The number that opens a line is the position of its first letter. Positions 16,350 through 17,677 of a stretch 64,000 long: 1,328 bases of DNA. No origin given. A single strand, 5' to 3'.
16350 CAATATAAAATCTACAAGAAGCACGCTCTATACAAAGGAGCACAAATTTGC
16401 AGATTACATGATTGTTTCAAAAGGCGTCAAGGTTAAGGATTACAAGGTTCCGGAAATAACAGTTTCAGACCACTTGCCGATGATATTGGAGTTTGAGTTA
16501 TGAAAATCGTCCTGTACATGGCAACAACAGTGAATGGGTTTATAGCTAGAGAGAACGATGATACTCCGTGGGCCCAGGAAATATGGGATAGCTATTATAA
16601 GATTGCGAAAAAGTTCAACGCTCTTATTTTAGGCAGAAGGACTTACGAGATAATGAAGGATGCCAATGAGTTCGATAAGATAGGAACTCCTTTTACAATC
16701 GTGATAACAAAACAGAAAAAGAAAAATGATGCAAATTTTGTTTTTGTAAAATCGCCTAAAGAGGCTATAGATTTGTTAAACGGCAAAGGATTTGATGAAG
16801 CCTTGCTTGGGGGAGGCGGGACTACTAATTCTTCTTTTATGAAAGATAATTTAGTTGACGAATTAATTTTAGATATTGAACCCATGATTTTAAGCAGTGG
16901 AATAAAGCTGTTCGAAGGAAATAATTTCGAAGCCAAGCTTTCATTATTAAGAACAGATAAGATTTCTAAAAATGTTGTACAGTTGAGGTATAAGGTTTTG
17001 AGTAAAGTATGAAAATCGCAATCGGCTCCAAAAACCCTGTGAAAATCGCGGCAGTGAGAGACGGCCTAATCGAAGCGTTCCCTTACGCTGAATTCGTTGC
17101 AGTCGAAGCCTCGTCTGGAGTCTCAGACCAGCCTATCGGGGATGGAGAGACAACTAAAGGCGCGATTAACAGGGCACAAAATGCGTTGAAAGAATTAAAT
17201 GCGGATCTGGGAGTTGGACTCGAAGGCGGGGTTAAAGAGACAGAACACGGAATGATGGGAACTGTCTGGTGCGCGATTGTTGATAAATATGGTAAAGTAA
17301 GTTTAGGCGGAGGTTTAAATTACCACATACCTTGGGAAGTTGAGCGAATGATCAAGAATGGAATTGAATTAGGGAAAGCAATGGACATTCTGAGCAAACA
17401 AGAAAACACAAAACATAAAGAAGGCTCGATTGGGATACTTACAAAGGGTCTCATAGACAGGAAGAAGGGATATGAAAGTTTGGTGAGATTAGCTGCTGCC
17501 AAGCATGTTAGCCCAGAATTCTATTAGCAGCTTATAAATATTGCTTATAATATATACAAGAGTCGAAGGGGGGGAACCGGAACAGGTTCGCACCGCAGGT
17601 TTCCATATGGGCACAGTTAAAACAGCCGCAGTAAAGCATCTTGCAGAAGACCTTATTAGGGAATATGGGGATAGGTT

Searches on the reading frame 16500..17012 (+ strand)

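Call 28: search_protein_families(library=pfam, proteins=[window:16500-17012:+], max_evalue=0.001)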
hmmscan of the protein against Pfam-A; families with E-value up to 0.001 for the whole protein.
window:16500-17012:+ (170 aa): 2 families
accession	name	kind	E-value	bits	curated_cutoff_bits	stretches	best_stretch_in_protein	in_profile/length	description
PF01872.23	RibD_C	-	6.2e-13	49.4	24.1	1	2-160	2-196/197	RibD C-terminal domain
PF00186.24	DHFR_1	-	3e-06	27.5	25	1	3-115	2-106/159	Dihydrofolate reductase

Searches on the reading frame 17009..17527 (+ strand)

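Call 28: search_protein_families(library=pfam, proteins=[window:17009-17527:+], max_evalue=0.001)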
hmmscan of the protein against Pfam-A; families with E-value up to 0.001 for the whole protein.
window:17009-17527:+ (172 aa): 1 family
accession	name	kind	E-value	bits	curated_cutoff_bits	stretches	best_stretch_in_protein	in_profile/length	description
PF01931.24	NTPase_I-T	-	3.4e-52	177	25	1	6-165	1-160/162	Protein of unknown function DUF84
